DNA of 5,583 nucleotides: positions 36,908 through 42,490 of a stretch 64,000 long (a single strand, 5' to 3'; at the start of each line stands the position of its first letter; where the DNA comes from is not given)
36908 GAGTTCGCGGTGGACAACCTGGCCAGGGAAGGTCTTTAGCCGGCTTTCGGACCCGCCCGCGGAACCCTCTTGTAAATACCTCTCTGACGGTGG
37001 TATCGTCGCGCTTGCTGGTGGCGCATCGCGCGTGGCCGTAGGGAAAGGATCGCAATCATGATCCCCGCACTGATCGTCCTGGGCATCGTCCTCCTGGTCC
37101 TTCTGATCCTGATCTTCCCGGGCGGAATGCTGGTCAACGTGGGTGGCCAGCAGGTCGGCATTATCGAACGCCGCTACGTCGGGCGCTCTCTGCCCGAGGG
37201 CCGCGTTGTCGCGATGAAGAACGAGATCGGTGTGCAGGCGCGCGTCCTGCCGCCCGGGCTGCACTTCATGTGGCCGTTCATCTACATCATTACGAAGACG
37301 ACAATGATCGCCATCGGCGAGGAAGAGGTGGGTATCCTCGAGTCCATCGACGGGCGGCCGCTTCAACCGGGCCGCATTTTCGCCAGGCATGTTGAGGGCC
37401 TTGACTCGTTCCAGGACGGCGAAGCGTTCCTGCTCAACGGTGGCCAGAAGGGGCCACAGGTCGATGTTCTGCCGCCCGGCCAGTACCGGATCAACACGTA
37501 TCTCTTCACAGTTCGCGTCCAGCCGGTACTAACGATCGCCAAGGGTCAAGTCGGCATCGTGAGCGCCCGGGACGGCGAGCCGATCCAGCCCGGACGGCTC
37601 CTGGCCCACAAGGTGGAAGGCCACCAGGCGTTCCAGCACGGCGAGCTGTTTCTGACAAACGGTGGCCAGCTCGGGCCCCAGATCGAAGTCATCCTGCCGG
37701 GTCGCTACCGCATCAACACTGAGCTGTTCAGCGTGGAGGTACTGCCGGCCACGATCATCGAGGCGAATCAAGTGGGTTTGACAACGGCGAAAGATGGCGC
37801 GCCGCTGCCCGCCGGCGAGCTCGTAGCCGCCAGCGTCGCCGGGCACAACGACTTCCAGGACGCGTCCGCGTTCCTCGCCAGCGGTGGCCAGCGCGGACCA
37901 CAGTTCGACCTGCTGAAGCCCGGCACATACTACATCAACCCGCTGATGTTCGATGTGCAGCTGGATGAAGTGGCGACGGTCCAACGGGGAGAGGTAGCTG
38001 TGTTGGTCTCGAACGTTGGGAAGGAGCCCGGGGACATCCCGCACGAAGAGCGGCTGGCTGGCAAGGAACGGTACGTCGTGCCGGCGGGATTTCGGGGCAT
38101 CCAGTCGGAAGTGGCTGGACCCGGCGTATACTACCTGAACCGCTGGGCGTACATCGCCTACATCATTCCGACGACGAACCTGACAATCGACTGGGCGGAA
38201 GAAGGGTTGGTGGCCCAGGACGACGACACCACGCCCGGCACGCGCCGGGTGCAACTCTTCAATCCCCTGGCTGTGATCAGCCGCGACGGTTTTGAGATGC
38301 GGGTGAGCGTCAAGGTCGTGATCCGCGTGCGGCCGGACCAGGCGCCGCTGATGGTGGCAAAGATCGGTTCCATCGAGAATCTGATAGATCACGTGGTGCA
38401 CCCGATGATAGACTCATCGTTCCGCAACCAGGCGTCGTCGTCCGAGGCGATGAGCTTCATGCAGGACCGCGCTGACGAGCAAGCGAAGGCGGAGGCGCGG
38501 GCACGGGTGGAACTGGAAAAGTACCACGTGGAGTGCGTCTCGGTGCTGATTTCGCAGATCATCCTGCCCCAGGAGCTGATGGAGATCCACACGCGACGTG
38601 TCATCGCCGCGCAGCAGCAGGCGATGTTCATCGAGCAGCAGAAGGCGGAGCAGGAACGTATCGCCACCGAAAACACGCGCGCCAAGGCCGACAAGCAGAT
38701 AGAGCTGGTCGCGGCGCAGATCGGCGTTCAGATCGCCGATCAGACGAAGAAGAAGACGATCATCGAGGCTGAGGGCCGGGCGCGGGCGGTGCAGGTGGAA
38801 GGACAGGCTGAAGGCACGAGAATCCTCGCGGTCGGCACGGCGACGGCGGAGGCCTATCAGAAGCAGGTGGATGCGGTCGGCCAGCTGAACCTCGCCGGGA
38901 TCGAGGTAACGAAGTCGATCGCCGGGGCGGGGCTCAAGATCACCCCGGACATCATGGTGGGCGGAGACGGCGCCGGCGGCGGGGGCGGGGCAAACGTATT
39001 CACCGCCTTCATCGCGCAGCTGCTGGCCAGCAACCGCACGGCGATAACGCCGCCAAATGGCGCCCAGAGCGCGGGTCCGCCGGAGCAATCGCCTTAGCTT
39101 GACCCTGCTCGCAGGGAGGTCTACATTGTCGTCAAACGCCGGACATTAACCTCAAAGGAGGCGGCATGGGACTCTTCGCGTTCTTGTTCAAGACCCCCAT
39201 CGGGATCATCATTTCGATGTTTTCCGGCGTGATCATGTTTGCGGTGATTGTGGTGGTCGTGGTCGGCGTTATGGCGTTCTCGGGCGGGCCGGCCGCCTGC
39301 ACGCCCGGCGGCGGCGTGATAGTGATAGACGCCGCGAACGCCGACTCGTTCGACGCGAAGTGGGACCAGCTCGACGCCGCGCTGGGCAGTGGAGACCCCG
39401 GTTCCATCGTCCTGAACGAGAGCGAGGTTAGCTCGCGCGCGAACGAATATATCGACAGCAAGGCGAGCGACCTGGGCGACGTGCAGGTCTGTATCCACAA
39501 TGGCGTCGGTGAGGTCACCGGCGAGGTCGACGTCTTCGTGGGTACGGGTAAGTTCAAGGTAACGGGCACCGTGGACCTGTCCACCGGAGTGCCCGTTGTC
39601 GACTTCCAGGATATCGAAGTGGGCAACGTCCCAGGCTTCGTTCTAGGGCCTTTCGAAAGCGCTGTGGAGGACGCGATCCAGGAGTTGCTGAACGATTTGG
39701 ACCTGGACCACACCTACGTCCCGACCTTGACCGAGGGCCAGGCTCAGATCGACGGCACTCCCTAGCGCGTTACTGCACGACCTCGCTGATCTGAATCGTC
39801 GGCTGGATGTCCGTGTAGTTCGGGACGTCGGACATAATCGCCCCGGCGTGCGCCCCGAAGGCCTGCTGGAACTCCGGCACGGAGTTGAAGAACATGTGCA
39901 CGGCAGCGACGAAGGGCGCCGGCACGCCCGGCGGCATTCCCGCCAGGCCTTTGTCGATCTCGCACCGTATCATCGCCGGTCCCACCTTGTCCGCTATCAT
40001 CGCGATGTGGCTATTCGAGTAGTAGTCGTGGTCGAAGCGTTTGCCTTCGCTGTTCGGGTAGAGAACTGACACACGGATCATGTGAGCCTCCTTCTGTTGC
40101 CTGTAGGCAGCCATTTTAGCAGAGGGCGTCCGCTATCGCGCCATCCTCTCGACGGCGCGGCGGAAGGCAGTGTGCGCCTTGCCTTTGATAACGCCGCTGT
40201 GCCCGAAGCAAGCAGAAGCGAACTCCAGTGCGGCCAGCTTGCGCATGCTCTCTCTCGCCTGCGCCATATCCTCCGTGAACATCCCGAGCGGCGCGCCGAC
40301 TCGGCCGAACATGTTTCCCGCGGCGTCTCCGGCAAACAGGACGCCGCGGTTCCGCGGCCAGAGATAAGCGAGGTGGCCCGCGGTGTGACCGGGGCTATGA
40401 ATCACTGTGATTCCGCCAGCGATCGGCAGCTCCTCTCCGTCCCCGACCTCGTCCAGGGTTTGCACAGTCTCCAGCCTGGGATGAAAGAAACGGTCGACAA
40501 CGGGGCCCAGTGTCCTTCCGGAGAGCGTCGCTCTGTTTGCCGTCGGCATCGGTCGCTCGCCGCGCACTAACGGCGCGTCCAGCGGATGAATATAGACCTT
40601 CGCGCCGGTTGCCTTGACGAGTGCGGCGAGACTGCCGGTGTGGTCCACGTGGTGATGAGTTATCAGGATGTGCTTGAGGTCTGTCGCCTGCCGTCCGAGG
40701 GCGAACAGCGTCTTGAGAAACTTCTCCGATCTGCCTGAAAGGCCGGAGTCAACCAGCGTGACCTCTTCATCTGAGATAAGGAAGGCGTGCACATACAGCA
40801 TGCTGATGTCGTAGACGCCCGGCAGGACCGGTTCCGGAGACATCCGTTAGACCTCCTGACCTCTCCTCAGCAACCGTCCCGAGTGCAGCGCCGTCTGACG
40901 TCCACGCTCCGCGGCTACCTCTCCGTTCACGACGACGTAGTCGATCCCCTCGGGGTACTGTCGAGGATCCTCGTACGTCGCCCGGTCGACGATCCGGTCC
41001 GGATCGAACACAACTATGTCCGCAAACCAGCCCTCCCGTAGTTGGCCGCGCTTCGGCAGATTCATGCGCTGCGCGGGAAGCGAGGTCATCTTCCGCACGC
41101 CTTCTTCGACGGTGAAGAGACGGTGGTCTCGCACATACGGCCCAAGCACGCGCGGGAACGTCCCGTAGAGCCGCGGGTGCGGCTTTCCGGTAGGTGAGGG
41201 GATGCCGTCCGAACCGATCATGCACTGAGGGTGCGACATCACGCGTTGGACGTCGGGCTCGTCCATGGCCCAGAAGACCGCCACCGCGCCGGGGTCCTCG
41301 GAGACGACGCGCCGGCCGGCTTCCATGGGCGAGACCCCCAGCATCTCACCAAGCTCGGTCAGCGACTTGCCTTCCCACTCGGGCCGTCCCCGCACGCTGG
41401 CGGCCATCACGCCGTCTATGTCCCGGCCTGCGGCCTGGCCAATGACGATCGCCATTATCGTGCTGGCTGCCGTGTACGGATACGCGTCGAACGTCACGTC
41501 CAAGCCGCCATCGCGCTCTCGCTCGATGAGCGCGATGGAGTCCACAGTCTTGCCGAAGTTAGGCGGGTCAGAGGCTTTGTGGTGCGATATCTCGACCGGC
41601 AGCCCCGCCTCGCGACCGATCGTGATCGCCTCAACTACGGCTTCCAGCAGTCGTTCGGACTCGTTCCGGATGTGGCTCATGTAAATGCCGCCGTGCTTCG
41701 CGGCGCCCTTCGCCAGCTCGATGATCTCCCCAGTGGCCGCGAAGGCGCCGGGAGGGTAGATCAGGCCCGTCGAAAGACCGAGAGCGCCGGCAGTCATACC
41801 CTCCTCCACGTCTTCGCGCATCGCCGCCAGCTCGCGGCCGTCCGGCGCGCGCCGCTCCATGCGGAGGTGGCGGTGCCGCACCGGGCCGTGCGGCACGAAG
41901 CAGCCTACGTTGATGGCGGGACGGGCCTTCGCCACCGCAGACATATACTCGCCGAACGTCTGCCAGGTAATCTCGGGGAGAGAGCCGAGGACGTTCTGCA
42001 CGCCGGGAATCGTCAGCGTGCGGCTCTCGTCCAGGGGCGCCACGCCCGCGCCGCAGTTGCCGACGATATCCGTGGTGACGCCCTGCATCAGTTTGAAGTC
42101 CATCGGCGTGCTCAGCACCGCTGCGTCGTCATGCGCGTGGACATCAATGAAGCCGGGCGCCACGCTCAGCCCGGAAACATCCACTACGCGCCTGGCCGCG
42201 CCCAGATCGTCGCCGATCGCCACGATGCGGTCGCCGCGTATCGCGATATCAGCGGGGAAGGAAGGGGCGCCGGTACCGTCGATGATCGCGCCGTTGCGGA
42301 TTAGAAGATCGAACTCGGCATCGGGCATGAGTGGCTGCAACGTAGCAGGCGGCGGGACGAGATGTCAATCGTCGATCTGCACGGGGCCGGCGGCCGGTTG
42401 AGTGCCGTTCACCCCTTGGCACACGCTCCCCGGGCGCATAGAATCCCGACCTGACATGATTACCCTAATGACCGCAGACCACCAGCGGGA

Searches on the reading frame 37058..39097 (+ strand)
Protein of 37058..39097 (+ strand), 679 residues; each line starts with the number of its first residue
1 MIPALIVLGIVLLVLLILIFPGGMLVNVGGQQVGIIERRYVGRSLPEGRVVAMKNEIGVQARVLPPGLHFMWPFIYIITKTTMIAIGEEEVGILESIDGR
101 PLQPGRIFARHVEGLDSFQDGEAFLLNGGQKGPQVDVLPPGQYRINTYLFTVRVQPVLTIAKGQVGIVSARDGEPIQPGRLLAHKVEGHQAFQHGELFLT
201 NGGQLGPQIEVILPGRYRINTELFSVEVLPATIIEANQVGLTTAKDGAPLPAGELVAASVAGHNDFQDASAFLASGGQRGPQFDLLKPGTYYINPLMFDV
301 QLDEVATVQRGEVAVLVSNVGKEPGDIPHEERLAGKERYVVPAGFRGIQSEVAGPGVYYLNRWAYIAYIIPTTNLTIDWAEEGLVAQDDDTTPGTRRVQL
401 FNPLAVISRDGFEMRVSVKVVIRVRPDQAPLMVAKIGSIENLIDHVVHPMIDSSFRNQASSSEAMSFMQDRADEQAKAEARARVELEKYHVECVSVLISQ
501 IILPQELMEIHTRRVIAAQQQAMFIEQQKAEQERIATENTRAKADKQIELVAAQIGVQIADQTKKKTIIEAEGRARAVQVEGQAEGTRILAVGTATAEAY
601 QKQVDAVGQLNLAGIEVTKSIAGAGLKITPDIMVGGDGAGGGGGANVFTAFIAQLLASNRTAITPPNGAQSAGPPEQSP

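Call 38: search_protein_families(library=pfam, proteins=[window:37058-39097:+], max_evalue=0.00001)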
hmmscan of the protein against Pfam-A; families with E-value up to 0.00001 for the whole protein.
window:37058-39097:+ (679 aa): 1 family
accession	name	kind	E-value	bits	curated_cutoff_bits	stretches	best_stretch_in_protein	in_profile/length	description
PF01145.31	Band_7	-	3e-22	79.9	23.6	1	346-532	8-172/176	SPFH domain / Band 7 family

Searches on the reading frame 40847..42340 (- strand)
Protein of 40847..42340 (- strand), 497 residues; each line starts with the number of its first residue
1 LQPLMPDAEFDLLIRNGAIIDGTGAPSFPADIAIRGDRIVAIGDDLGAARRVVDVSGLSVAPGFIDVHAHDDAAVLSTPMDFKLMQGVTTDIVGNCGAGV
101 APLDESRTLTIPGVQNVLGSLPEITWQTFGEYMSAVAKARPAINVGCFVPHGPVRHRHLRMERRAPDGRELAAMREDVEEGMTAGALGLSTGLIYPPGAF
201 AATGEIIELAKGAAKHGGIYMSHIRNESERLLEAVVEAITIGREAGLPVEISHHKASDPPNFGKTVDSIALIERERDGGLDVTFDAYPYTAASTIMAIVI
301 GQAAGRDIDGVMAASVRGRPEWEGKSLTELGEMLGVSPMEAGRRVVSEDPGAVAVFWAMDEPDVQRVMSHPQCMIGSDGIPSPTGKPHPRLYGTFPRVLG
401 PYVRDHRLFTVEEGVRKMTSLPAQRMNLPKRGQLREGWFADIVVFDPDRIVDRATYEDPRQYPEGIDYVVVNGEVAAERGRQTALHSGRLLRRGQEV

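Call 38: search_protein_families(library=pfam, proteins=[window:40847-42340:-], max_evalue=0.00001)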
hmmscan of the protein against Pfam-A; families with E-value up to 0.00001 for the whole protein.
window:40847-42340:- (497 aa): 2 families
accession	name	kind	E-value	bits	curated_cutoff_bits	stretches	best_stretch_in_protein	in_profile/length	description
PF07969.17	Amidohydro_3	-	8.4e-33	115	29.7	2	349-476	350-471/472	Amidohydrolase family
PF01979.26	Amidohydro_1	-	1.8e-11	44.3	25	1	60-475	2-344/345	Amidohydrolase family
